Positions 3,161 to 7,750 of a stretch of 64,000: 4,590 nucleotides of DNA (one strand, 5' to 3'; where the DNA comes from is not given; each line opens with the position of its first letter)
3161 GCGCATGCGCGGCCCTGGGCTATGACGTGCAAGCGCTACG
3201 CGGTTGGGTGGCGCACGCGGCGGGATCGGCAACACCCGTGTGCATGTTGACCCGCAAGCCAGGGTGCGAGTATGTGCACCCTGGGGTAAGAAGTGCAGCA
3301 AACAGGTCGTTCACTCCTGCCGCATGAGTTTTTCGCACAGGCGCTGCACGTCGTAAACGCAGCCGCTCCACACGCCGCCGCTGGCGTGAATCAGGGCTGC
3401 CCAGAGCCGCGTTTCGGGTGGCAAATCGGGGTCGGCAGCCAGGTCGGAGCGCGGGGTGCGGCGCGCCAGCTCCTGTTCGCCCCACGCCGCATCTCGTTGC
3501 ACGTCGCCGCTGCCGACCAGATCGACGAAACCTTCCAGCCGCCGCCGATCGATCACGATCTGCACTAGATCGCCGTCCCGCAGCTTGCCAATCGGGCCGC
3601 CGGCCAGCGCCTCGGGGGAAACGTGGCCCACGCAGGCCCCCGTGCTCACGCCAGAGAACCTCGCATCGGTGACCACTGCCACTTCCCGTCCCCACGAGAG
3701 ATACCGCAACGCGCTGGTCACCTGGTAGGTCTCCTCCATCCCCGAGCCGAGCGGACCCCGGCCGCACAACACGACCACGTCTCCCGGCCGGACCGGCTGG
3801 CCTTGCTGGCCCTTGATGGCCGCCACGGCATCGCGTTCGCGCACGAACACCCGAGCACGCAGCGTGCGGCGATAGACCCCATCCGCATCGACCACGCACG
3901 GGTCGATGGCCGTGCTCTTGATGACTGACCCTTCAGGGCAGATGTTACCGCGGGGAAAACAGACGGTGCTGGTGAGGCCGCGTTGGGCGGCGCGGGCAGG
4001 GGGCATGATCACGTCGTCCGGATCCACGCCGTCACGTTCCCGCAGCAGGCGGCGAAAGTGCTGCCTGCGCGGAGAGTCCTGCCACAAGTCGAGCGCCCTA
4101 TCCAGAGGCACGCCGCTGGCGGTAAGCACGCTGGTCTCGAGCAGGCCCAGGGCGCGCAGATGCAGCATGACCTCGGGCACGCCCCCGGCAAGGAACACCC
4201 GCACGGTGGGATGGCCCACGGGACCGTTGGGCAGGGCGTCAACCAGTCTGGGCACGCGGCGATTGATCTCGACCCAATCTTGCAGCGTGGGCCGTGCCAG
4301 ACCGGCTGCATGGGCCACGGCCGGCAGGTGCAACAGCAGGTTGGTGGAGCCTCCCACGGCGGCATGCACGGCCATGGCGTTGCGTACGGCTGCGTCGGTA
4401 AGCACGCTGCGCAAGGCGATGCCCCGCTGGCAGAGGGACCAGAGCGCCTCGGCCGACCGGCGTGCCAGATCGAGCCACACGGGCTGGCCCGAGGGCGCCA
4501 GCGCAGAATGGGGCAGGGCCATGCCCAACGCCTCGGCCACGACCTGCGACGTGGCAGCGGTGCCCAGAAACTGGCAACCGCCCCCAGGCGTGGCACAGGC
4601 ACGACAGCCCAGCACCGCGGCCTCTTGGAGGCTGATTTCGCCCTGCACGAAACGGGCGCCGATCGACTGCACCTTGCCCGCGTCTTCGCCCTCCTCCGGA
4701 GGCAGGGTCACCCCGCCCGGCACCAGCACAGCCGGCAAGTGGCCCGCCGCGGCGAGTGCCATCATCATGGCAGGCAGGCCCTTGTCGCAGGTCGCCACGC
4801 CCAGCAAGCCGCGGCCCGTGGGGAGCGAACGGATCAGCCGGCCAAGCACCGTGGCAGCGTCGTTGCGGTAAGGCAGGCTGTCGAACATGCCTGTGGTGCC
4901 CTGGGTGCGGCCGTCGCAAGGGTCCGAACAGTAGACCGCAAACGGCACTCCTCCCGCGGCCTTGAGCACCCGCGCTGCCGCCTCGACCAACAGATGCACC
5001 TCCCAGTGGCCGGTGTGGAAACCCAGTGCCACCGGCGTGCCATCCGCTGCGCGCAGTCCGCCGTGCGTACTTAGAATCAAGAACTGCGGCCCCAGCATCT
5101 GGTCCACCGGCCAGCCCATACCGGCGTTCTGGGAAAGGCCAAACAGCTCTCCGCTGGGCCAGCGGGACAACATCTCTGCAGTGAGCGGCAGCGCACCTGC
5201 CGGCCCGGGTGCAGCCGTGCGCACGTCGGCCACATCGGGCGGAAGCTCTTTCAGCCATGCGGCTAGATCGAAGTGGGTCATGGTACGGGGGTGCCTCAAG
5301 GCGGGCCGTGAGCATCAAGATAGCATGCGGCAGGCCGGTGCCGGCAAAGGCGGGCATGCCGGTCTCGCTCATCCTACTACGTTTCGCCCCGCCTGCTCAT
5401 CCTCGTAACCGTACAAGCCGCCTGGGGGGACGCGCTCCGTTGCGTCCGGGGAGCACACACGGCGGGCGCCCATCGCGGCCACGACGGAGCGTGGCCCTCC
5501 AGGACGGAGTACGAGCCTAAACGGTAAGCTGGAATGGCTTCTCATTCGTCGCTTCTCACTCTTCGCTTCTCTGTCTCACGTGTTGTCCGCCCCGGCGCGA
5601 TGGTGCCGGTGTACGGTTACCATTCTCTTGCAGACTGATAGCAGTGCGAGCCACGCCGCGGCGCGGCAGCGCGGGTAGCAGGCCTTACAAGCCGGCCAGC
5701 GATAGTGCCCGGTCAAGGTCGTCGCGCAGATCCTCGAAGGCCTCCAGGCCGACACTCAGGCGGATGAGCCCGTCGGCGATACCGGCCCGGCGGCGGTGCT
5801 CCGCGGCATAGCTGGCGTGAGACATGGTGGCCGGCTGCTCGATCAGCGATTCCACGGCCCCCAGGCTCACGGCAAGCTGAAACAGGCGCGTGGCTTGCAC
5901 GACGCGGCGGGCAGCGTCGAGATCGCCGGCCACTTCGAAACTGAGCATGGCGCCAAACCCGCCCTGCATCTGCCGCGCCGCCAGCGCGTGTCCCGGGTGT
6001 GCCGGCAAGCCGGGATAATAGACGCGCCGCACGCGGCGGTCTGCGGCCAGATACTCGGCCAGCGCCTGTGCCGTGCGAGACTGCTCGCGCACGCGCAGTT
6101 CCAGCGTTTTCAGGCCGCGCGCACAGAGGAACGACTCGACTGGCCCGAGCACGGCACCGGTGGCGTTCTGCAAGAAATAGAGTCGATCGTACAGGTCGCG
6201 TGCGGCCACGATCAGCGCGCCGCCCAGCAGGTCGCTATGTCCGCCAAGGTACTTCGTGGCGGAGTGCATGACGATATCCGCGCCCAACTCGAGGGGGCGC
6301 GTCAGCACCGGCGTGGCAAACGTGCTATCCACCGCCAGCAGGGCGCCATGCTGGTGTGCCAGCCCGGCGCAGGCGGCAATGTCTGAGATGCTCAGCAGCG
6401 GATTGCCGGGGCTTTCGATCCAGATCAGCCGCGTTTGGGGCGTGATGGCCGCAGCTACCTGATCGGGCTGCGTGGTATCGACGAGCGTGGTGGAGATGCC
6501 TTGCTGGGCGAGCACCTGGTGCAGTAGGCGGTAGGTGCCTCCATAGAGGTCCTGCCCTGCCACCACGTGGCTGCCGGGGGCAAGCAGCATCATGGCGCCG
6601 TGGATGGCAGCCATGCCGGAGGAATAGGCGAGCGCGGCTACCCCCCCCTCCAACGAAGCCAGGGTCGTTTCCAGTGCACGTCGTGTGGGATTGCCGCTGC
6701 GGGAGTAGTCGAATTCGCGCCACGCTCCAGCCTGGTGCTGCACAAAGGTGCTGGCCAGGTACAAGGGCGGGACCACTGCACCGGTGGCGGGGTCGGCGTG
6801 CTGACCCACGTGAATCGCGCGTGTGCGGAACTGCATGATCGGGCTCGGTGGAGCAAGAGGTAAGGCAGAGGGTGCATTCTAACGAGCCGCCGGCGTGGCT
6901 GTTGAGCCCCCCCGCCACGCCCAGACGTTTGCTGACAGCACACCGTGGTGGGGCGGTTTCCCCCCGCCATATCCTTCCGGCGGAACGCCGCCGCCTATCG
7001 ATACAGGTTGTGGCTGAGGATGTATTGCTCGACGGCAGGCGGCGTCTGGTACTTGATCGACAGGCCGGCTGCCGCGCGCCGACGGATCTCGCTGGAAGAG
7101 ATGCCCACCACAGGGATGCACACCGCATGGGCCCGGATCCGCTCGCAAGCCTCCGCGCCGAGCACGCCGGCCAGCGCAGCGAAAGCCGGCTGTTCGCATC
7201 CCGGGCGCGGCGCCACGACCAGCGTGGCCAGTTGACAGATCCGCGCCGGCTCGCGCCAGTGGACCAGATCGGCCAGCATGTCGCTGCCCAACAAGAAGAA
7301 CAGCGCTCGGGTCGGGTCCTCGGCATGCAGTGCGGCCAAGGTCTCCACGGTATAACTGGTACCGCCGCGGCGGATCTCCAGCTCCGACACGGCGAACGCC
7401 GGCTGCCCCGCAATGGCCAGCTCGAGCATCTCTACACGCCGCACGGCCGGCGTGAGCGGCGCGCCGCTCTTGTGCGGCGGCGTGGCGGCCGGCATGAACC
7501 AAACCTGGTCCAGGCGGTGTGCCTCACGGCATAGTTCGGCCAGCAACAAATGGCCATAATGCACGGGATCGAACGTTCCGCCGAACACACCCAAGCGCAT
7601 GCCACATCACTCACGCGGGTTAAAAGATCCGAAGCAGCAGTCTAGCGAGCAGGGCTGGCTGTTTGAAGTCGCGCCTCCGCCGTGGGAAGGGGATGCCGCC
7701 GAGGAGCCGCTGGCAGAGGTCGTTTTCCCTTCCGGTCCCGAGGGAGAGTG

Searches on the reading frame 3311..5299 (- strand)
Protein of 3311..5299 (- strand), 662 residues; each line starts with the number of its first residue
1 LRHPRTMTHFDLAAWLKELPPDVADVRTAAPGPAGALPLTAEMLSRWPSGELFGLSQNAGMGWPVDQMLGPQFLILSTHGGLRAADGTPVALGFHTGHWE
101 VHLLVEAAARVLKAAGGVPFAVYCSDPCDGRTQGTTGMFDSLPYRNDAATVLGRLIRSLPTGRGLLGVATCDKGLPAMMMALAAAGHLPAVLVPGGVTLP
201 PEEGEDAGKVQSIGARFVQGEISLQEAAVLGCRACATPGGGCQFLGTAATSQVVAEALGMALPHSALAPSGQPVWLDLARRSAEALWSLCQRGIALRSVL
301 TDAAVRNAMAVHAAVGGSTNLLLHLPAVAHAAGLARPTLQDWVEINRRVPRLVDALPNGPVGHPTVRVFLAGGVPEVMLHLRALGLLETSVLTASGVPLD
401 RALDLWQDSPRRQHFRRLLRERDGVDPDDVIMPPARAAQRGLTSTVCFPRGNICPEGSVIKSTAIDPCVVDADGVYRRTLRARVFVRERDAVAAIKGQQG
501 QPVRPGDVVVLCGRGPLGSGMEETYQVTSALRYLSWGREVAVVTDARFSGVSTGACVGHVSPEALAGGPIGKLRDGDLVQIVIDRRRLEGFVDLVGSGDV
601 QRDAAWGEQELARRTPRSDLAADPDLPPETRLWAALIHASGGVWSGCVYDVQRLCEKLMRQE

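Call 72: search_protein_families(library=pfam, proteins=[window:3311-5299:-], max_evalue=0.0001)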
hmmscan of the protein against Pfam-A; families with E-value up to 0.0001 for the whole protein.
window:3311-5299:- (662 aa): 2 families
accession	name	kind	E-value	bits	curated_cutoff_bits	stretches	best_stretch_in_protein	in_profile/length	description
PF00920.27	ILVD_EDD_N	-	9.6e-65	219.2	27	1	94-399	13-313/316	Dihydroxy-acid/6-phosphogluconate dehydratase N-terminal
PF24877.1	ILV_EDD_C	-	1.7e-37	129.1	27.7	1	446-606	16-166/191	Dihydroxy-acid/6-phosphogluconate dehydratase C-terminal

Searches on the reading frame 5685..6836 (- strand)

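Call 72: search_protein_families(library=pfam, proteins=[window:5685-6836:-], max_evalue=0.0001)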
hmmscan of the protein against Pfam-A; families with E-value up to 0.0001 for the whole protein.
window:5685-6836:- (383 aa): 2 families
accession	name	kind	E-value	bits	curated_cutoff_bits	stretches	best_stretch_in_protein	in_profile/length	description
PF01053.26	Cys_Met_Meta_PP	-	1.3e-146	488.5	27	1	5-378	2-380/381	Cys/Met metabolism PLP-dependent enzyme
PF01041.23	DegT_DnrJ_EryC1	-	3.5e-05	23.6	19.8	1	50-174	24-149/360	DegT/DnrJ/EryC1/StrS aminotransferase family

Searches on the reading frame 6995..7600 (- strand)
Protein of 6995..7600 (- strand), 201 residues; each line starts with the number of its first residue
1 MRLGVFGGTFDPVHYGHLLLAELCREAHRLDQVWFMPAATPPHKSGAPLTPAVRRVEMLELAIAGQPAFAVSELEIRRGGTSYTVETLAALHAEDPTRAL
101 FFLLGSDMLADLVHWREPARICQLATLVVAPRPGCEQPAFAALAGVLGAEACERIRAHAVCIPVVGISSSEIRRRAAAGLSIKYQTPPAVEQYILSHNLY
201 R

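Call 72: search_protein_families(library=pfam, proteins=[window:6995-7600:-], max_evalue=0.0001)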
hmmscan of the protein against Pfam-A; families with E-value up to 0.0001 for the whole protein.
window:6995-7600:- (201 aa): 1 family
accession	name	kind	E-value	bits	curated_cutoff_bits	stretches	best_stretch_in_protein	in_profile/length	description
PF01467.32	CTP_transf_like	-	6.2e-25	88.4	21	1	5-175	1-133/133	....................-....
